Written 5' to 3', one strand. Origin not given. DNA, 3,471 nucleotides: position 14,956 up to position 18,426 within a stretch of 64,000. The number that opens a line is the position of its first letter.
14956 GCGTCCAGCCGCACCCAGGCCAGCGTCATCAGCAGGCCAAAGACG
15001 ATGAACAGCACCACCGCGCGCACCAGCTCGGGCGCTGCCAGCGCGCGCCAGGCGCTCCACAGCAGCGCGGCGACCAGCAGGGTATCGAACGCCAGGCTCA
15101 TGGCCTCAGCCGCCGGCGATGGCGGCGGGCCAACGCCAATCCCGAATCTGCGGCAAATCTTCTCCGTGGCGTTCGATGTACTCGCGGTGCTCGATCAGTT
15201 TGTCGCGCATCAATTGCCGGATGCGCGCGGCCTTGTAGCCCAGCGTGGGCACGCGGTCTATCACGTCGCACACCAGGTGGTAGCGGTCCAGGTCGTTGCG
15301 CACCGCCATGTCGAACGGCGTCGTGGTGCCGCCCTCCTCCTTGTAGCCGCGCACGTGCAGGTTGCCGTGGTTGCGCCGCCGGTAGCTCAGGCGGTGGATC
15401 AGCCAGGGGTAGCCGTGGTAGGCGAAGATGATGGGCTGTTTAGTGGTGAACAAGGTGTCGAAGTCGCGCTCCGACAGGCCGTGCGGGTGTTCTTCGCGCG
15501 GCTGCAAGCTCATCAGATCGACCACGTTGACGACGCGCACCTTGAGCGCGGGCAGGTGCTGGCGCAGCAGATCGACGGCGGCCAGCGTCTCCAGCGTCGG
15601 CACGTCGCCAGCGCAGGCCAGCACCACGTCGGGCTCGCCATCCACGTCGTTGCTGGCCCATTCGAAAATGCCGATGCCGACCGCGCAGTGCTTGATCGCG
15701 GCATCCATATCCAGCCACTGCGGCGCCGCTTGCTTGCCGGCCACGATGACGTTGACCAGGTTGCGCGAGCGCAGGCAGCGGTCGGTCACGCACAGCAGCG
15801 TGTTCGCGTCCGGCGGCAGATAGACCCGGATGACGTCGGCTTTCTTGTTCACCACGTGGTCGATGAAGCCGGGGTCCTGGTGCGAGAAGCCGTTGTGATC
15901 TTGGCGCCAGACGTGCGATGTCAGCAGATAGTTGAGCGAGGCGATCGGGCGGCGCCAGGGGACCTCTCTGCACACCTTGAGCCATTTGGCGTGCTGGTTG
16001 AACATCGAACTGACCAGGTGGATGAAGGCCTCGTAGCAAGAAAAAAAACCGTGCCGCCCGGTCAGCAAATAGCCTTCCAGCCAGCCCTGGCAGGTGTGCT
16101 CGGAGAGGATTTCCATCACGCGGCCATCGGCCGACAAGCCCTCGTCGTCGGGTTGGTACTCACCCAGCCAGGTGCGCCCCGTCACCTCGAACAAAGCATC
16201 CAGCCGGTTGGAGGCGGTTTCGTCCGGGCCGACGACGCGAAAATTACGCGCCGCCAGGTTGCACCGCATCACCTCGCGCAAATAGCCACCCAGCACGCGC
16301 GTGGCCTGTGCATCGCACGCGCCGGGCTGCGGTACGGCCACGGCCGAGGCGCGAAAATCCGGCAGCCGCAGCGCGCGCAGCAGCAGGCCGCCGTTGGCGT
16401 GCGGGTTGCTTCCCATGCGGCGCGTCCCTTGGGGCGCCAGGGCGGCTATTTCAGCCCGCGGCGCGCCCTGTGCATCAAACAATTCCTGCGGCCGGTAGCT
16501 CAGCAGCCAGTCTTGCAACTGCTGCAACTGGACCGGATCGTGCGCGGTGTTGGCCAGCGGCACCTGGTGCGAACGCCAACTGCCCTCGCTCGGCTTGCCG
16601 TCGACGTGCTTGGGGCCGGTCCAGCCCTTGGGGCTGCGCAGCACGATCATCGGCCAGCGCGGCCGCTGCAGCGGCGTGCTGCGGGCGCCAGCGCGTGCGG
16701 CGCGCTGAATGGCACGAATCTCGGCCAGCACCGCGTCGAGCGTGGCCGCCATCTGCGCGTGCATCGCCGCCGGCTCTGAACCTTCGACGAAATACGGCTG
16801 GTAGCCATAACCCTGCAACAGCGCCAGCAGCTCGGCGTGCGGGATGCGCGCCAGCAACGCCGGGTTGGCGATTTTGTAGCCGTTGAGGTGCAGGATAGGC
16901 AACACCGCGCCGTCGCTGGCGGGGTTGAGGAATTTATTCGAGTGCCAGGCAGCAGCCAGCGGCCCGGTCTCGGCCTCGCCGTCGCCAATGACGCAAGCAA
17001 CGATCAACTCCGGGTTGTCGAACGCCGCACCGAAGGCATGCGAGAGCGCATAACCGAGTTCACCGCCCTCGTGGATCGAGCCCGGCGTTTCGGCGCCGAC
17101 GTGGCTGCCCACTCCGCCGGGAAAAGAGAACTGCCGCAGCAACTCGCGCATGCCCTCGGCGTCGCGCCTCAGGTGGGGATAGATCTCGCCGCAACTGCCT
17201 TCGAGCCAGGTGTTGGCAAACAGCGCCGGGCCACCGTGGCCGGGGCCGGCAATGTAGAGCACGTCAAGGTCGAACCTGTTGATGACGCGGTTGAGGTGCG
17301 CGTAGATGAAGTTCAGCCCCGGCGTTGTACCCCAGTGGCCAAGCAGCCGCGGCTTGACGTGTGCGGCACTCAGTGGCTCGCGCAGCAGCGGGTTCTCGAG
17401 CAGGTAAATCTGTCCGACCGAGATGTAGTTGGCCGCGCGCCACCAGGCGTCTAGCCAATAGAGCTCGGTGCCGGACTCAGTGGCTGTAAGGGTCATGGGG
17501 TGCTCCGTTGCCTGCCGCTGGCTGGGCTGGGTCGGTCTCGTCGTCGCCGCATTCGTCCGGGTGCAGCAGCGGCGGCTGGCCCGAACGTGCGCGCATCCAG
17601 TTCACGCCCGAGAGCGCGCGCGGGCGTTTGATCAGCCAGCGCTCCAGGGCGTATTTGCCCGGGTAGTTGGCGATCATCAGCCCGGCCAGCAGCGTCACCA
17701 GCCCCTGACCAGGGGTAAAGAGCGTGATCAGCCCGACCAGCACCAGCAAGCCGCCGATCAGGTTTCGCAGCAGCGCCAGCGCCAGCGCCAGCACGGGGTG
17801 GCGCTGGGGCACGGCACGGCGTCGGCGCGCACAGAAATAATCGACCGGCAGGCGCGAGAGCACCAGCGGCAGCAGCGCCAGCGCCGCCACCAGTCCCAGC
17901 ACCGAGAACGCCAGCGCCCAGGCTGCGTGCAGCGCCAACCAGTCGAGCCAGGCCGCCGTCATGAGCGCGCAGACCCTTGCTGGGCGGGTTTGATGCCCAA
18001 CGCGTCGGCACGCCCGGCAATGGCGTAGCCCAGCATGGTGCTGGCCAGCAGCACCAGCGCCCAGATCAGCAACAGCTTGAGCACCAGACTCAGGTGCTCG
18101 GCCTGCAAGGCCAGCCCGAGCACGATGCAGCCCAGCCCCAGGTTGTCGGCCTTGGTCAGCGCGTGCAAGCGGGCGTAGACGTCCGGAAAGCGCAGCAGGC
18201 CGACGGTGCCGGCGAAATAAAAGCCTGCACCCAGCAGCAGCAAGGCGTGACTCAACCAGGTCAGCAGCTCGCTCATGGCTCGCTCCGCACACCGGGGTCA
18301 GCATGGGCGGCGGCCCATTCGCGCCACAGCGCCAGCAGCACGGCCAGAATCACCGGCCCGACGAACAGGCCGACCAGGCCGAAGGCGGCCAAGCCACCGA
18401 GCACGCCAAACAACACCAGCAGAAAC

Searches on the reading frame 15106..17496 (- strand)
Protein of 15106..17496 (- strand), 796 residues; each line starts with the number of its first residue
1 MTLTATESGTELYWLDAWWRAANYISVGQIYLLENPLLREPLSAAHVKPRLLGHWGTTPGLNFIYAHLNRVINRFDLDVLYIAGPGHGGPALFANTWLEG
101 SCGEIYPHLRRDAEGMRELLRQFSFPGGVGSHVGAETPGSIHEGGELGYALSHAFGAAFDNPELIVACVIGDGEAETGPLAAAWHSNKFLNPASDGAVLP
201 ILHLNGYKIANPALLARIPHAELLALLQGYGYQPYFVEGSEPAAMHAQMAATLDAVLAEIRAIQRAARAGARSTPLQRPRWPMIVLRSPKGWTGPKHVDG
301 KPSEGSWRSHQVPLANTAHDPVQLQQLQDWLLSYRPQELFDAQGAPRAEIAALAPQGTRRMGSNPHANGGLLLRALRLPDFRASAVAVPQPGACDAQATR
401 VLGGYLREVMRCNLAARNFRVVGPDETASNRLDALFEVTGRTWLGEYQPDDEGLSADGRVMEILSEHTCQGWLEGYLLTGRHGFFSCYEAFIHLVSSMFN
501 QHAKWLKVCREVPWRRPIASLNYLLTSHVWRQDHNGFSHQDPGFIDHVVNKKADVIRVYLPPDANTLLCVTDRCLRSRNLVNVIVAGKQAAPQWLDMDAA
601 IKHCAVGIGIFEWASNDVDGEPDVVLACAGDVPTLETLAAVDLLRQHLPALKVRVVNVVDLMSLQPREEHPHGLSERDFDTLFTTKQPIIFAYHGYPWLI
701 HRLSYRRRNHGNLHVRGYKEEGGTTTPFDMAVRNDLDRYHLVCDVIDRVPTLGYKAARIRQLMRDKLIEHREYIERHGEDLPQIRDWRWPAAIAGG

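Call 5: search_protein_families(library=pfam, proteins=[window:15106-17496:-], max_evalue=0.01)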
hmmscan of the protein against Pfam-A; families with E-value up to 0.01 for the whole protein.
window:15106-17496:- (796 aa): 3 families
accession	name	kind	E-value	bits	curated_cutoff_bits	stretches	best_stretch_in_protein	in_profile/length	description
PF09364.15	XFP_N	-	7.3e-171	568.3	23.7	1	10-371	5-363/364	XFP N-terminal domain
PF09363.15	XFP_C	-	1.1e-94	316.1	23.4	1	588-789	1-202/202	XFP C-terminal domain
PF03894.20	XFP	-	3e-87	291.4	22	1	401-577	2-177/177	D-xylulose 5-phosphate/D-fructose 6-phosphate phosphoketolase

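Call 13: find_related_loci(query=window:15106-17496:-, collection=genome_contigs, flank=10000)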
Query window:15106-17496:- (796 aa) in genome_contigs; peptide patterns used: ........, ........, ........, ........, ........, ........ (x = any residue, [..] = any of these).
600 stretches matched a pattern (row limit reached: there are more); 598 encode a relative of the query (tblastn E <= 1e-3); the best 80 are kept; 80 distinct loci.
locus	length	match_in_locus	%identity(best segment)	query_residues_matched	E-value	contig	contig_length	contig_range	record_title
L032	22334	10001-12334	78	11-792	0e+0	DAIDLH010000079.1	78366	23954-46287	MAG TPA_asm: Candidatus Muproteobacteria bacterium isolate clean426 k141_248080, whole genome shotgun sequence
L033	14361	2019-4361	75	11-789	0e+0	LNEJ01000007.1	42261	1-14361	MAG: Gammaproteobacteria bacterium Ga0074134 Ga0074134_106.1, whole genome shotgun sequence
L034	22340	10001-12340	73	8-790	0e+0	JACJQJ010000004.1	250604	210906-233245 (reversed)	Nostoc linckia FACHB-104 contig4, whole genome shotgun sequence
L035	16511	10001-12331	73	8-789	0e+0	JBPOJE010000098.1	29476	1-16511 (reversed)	MAG: Armatimonadota bacterium isolate MAG_6077 c_000000609548, whole genome shotgun sequence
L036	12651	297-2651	72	3-789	0e+0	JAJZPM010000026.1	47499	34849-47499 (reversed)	MAG: Nitrospirae bacterium isolate SKS1.bin124 NODE_1249_length_47499_cov_5.232521, whole genome shotgun sequence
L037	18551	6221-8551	73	11-789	0e+0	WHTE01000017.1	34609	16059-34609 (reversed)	MAG: Nitrospirales bacterium isolate Dino_bin26 NODE_1309_length_34609_cov_3.83486, whole genome shotgun sequence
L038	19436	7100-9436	73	8-789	0e+0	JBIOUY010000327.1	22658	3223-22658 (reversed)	MAG: Gemmatimonadales bacterium isolate MAG122 k127_501472, whole genome shotgun sequence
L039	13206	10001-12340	72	8-790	0e+0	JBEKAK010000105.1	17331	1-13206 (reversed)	MAG: Terriglobia bacterium isolate SPRUCE 110 SPRUCE_110_105, whole genome shotgun sequence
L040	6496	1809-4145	72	8-789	0e+0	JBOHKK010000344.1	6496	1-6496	MAG: Geminicoccaceae bacterium isolate SD8037_metabat2.bin.36 NODE_5819_length_6496_cov_1.711572, whole genome shotgun s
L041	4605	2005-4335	72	11-790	0e+0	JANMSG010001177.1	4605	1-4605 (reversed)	MAG: Acidobacteriota bacterium isolate SOY_29_metabat_494 SOY_29_k141_2197460, whole genome shotgun sequence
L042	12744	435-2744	73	18-789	0e+0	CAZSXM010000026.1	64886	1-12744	MAG TPA_asm: uncultured Pirellulales bacterium isolate SRP241326_co3_290 genome assembly, contig: NODE_759_length_64886_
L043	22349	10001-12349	73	3-789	0e+0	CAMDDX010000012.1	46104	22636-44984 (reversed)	MAG: Planctomyces sp. SH-PL62 isolate MaH-04nov19-298 genome assembly, contig: MaH-04nov19-C1653, whole genome shotgun s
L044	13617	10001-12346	72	8-790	0e+0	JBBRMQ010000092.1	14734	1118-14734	MAG: Thermoanaerobaculia bacterium isolate La1_metabat2.060 LA1C_B2.060_k141_3186061L_14734_cov_13.0081, whole genome sh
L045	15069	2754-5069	73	15-789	0e+0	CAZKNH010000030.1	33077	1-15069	MAG TPA_asm: uncultured Gammaproteobacteria bacterium isolate SRP268622_co1_209 genome assembly, contig: NODE_2570_lengt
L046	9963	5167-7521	71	8-796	0e+0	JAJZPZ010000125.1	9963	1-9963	MAG: Nitrospirae bacterium isolate SKS1.bin28 NODE_11966_length_9963_cov_2.110207, whole genome shotgun sequence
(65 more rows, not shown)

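Call 65: find_homologous_proteins(query=window:15106-17496:-, max_evalue=1e-100)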
Query window:15106-17496:- (796 aa): 8000 proteins with E <= 1e-100 among 8000 candidates; the best 120 are listed.
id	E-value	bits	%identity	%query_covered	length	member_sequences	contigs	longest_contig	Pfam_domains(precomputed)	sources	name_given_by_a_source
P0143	0.0e+0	1882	100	100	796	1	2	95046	PF09363.16,PF09364.16,PF03894.21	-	-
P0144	0.0e+0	1802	97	100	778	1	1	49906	PF09363.16,PF09364.16,PF03894.21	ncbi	-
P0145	0.0e+0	1596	86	97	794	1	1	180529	PF09363.16,PF09364.16,PF03894.21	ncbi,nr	ncbi:MAG: phosphoketolase family protein [Rubrivivax sp.]|nr:phosphoketolase family protein [Rubrivi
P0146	0.0e+0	1587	85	98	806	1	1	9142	PF09363.16,PF09364.16,PF03894.21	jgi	-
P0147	0.0e+0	1582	85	98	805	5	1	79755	PF09363.16,PF09364.16,PF03894.21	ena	-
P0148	0.0e+0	1579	84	98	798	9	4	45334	PF09363.16,PF09364.16,PF03894.21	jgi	jgi:xylulose-5-phosphate/fructose-6-phosphate phosphoketolase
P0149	0.0e+0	1575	85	98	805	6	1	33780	PF09363.16,PF09364.16,PF03894.21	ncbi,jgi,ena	jgi:xylulose-5-phosphate/fructose-6-phosphate phosphoketolase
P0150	0.0e+0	1567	84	98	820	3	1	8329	PF09363.16,PF09364.16,PF03894.21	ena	-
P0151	0.0e+0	1567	84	98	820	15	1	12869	PF09363.16,PF09364.16,PF03894.21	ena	-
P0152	0.0e+0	1566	84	98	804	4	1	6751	PF09363.16,PF09364.16,PF03894.21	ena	-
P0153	0.0e+0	1565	83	99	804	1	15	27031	PF09363.16,PF09364.16,PF03894.21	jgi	jgi:xylulose-5-phosphate/fructose-6-phosphate phosphoketolase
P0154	0.0e+0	1555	83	98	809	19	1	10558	PF09363.16,PF09364.16,PF03894.21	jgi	jgi:xylulose-5-phosphate/fructose-6-phosphate phosphoketolase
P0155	0.0e+0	1548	82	99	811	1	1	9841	PF09363.16,PF09364.16,PF03894.21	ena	-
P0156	0.0e+0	1546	83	98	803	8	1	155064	PF09363.16,PF09364.16,PF03894.21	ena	-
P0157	0.0e+0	1543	84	98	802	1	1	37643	PF09363.16,PF09364.16,PF03894.21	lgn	-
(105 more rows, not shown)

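Call 66: find_encoding_contigs(protein=P0144, flank=10000, max_places=1)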
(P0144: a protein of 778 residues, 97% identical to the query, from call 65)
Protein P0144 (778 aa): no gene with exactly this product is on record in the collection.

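Call 67: find_encoding_contigs(protein=P0145, flank=10000, max_places=1)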
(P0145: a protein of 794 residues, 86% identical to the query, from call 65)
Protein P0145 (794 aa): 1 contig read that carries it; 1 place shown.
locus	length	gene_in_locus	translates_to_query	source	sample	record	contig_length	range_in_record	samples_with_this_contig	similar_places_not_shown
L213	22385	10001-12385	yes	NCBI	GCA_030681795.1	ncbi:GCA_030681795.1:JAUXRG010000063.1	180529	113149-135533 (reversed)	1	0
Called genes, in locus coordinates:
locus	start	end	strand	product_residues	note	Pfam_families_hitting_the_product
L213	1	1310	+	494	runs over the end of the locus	PF10125:NADHdeh_related (weak), PF00361:Proton_antipo_M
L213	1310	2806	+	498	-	PF00662:Proton_antipo_N (faint), PF00361:Proton_antipo_M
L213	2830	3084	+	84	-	-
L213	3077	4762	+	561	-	PF00361:Proton_antipo_M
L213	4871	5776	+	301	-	PF00582:Usp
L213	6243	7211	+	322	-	PF01699:Na_Ca_ex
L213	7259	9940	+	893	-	PF00690:Cation_ATPase_N, PF00122:E1-E2_ATPase, PF13246:Cation_ATPase, PF00702:Hydrolase, PF00689:Cation_ATPase_C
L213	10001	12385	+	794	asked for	PF09364:XFP_N, PF03894:XFP, PF09363:XFP_C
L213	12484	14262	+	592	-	PF00501:AMP-binding, PF13193:AMP-binding_C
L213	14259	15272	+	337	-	PF00676:E1_dh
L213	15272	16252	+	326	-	-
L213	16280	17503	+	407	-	PF00364:Biotin_lipoyl, PF25997:BSH_YhbJ (weak), PF26077:BSH_Fcp1 (faint), PF02817:E3_binding, PF00198:2-oxoacid_dh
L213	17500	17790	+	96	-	PF00550:PP-binding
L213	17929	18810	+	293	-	PF00561:Abhydrolase_1 (weak), PF12146:Hydrolase_4 (weak)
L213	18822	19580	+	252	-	PF09601:DUF2459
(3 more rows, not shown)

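Call 68: find_encoding_contigs(protein=P0147, flank=10000, max_places=1)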
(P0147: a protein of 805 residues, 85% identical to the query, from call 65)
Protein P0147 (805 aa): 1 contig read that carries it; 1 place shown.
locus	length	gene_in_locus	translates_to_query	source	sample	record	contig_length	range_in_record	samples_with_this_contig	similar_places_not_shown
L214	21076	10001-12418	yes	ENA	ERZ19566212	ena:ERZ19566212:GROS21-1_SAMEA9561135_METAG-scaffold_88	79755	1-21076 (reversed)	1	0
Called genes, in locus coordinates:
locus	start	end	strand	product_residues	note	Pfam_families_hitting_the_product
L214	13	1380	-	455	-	PF00939:Na_sulph_symp, PF03600:CitMHS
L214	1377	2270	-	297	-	PF00582:Usp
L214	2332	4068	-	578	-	PF00999:Na_H_Exchanger, PF02254:TrkA_N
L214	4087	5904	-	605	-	PF06480:FtsH_ext, PF06068:TIP49 (faint), PF00004:AAA, PF17862:AAA_lid_3, PF01434:Peptidase_M41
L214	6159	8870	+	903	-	PF13380:CoA_binding_2, PF13607:Succ_CoA_lig, PF19045:Ligase_CoA_2, PF13549:ATP-grasp_5, PF00583:Acetyltransf_1, PF13302:Acetyltransf_3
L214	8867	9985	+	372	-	PF00871:Acetate_kinase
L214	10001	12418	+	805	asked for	PF09364:XFP_N, PF03894:XFP, PF09363:XFP_C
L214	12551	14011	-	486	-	PF02447:GntP_permease (weak)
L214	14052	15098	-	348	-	PF01734:Patatin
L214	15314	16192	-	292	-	PF00582:Usp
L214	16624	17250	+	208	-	-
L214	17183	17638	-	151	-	-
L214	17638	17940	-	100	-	-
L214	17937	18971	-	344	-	PF17989:ALP_N, PF21523:ParM_N (faint), PF21522:MreB-like_C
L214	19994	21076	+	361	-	?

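Call 78: search_protein_families(library=ncbifam, proteins=[window:15106-17496:-], max_evalue=0.001)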
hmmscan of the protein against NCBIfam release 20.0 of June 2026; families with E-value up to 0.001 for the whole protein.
window:15106-17496:- (796 aa): 6 families
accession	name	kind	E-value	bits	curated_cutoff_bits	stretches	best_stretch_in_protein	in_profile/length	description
NF003619.0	PRK05261.1-4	subfamily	0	1446.2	962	1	8-791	15-796/799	phosphoketolase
NF003621.0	PRK05261.1-6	subfamily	0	1415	1295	1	5-792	8-794/801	phosphoketolase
NF003617.0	PRK05261.1-2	subfamily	0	1305.3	1143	1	8-790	16-796/797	phosphoketolase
NF003618.0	PRK05261.1-3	subfamily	0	1028.8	1199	1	10-790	9-786/789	phosphoketolase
NF003620.0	PRK05261.1-5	equivalog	3.8e-275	915.1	1518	1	5-792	15-806/825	phosphoketolase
NF003616.0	PRK05261.1-1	subfamily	3.4e-235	782.9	777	1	12-789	7-786/788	phosphoketolase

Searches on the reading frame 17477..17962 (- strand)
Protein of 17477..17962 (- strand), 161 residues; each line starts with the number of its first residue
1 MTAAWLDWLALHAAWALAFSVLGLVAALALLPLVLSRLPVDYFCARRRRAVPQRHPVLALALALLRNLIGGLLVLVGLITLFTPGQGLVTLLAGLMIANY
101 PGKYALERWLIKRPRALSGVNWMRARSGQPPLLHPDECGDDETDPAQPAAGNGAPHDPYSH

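Call 5: search_protein_families(library=pfam, proteins=[window:17477-17962:-], max_evalue=0.01)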
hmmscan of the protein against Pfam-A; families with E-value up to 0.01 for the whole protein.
window:17477-17962:- (161 aa): 1 family
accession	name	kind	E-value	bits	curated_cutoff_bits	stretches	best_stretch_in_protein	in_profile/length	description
PF09656.15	PGPGW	-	7.7e-06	25.8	23.3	1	68-97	6-35/53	Putative transmembrane protein (PGPGW)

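Call 46: find_homologous_proteins(query=window:17477-17962:-, max_evalue=0.00001)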
Query window:17477-17962:- (161 aa): 22 proteins with E <= 0.00001 among 8000 candidates.
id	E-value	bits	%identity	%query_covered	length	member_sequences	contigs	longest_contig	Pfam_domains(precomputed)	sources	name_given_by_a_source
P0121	4.8e-100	350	99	100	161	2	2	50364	PF09656.16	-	-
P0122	1.7e-60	222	70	88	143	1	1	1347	-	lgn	-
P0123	9.4e-51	190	61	87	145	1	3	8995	-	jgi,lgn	jgi:hypothetical protein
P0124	4.6e-37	145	62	69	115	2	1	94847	-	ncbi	-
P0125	6.9e-36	142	49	85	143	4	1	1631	PF09656.16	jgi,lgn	-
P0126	8.6e-35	138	58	76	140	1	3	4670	-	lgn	-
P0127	2.4e-34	137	55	66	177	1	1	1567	PF09656.16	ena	-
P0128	1.7e-33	134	54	70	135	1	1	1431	PF09656.16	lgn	-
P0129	1.9e-32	130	48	81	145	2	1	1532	PF09656.16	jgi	jgi:hypothetical protein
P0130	3.6e-32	130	50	85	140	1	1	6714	-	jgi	-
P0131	1.2e-31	128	47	81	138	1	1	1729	PF09656.16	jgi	-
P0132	1.2e-30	125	48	71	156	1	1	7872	PF09656.16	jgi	jgi:hypothetical protein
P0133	4.9e-30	123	50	75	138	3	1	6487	-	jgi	jgi:uncharacterized membrane protein YphA (DoxX/SURF4 family)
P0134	2.1e-29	121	48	76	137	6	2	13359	PF09656.16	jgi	jgi:Zn-dependent protease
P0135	9.3e-28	115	53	73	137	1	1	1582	PF09656.16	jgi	jgi:Putative transmembrane protein (PGPGW)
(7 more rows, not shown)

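Call 47: find_encoding_contigs(protein=P0124, flank=10000, max_places=1)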
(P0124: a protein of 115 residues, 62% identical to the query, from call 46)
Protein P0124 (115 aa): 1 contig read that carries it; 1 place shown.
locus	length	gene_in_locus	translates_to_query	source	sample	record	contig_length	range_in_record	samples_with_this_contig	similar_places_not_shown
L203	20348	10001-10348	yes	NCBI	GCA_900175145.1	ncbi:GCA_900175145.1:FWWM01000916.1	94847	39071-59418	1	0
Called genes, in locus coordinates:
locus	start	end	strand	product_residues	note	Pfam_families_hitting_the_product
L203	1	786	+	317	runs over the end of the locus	PF04055:Radical_SAM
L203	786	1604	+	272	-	PF02698:DUF218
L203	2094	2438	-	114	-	PF08850:DUF1820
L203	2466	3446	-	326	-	PF06189:5-nucleotidase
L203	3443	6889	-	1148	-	PF00580:UvrD-helicase, PF13245:AAA_19 (weak), PF13361:UvrD_C, PF13538:UvrD_C_2 (faint), PF12705:PDDEXK_1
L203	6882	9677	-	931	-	PF12705:PDDEXK_1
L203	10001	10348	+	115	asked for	-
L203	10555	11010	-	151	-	-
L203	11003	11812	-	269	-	PF22790:YkoP, PF01522:Polysacc_deac_1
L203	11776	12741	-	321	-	PF06925:MGDG_synth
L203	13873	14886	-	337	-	PF01544:CorA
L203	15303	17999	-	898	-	PF00690:Cation_ATPase_N, PF00122:E1-E2_ATPase, PF13246:Cation_ATPase, PF00702:Hydrolase, PF12710:HAD (weak), PF08282:Hydrolase_3 (faint), PF00689:Cation_ATPase_C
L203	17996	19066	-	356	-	PF01979:Amidohydro_1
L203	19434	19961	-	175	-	PF03350:UPF0114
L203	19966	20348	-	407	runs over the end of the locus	PF22660:RS_preATP-grasp-like, PF02222:ATP-grasp, PF17769:PurK_C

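Call 48: find_encoding_contigs(protein=P0123, flank=10000, max_places=2)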
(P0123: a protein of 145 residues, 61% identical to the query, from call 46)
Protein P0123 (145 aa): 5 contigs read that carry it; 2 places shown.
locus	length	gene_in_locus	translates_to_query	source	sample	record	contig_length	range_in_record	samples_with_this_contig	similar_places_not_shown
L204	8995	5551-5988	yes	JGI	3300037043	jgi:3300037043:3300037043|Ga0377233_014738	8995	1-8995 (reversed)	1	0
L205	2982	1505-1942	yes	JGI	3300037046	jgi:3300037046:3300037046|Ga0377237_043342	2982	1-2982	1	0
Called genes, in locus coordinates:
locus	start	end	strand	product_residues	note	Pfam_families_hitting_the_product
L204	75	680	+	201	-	PF00994:MoCF_biosynth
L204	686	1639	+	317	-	PF00586:AIRS, PF02769:AIRS_C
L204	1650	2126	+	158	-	PF04608:PgpA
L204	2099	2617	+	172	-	PF02464:CinA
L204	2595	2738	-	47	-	-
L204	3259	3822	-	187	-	PF01066:CDP-OH_P_transf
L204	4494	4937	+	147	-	PF01899:MNHE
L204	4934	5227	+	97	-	PF04066:MrpF_PhaF (weak)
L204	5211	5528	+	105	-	PF03334:PhaG_MnhG_YufB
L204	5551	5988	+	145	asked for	-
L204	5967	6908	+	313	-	PF13244:MbhD, PF04039:MnhB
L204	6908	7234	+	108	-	PF00420:Oxidored_q2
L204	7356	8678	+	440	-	PF00361:Proton_antipo_M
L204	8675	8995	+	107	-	?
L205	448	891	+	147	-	PF01899:MNHE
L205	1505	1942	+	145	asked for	-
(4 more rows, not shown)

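Call 49: find_encoding_contigs(protein=P0134, flank=10000, max_places=1)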
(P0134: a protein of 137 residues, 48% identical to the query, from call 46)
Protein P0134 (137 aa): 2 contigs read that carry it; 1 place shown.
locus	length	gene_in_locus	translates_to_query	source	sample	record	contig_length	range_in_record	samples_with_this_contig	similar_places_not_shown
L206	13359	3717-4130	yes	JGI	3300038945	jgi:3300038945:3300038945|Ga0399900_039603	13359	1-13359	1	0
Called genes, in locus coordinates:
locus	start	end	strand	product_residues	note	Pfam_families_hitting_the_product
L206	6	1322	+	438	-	PF03007:WS_DGAT_cat, PF06974:WS_DGAT_C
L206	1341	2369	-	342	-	PF00296:Bac_luciferase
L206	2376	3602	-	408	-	PF03349:Toluene_X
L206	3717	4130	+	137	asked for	PF09656:PGPGW (weak)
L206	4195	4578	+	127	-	-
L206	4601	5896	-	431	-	PF00144:Beta-lactamase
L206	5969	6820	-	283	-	PF13489:Methyltransf_23, PF01209:Ubie_methyltran, PF13847:Methyltransf_31, PF08241:Methyltransf_11, PF08242:Methyltransf_12, PF13649:Methyltransf_25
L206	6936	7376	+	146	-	PF00571:CBS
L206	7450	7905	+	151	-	-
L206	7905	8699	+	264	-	PF00106:adh_short, PF08659:KR, PF13460:NAD_binding_10 (faint), PF13561:adh_short_C2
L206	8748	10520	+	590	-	PF00753:Lactamase_B, PF12706:Lactamase_B_2 (weak), PF14863:Alkyl_sulf_dimr, PF14864:Alkyl_sulf_C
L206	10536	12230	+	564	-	PF01565:FAD_binding_4, PF02913:FAD-oxidase_C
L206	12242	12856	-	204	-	PF00596:Aldolase_II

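Call 78: search_protein_families(library=ncbifam, proteins=[window:17477-17962:-], max_evalue=0.001)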
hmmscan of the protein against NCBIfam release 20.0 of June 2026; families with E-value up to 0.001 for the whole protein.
window:17477-17962:- (161 aa): 1 family
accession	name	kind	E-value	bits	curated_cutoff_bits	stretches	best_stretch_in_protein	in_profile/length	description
TIGR02611.1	TIGR02611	hypoth_equivalog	0.00032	20.4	70.6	1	47-105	9-67/121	TIGR02611 family protein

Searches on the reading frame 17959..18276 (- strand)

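Call 5: search_protein_families(library=pfam, proteins=[window:17959-18276:-], max_evalue=0.01)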
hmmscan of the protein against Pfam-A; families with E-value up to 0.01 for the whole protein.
window:17959-18276:- (105 aa): 1 family
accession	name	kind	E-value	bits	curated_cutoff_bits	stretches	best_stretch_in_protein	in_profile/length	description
PF03334.19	PhaG_MnhG_YufB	-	3.9e-25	88.3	23.4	1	12-88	1-77/80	Na+/H+ antiporter subunit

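Call 78: search_protein_families(library=ncbifam, proteins=[window:17959-18276:-], max_evalue=0.001)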
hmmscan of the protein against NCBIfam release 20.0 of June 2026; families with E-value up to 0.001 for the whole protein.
window:17959-18276:- (105 aa): 12 families
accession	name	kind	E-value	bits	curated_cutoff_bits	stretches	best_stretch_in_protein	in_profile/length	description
NF009314.0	PRK12674.1-2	subfamily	1.2e-21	76.6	102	1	4-99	3-98/116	Na+/H+ antiporter subunit G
NF009320.0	PRK12675.1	equivalog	8.2e-20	71.3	128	1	11-99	5-94/104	putative monovalent cation/H+ antiporter subunit G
TIGR01300.1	CPA3_mnhG_phaG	equivalog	3.8e-19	68.8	63.1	1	12-98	2-90/97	monovalent cation/H(+) antiporter subunit G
NF009311.0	PRK12670.1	equivalog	1.9e-15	56.6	116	1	5-89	2-86/99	putative monovalent cation/H+ antiporter subunit G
NF009316.0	PRK12674.1-5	equivalog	9.3e-15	54.5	122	1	1-87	1-89/121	Na+/H+ antiporter subunit G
NF009313.0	PRK12674.1-1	equivalog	1.4e-11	44.4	151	1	3-54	3-54/140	Na+/H+ antiporter subunit G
NF009312.0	PRK12672.1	subfamily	8e-11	42.1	122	1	6-98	4-106/122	putative monovalent cation/H+ antiporter subunit G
NF009317.0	PRK12674.2-1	equivalog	3.3e-09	37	107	1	6-86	4-84/105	Na+/H+ antiporter subunit G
NF009236.0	PRK12586.1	equivalog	8.6e-08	32.1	156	1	2-87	5-92/145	Na+/H+ antiporter subunit G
NF009238.0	PRK12592.1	equivalog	1.2e-07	31.7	170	1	8-57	10-59/126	putative monovalent cation/H+ antiporter subunit G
NF009237.0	PRK12587.1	equivalog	2.9e-05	24.1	158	1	5-74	6-75/118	Na+/H+ antiporter subunit G1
NF009315.0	PRK12674.1-4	equivalog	0.00017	21.8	130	1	8-63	14-69/121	Na+/H+ antiporter subunit G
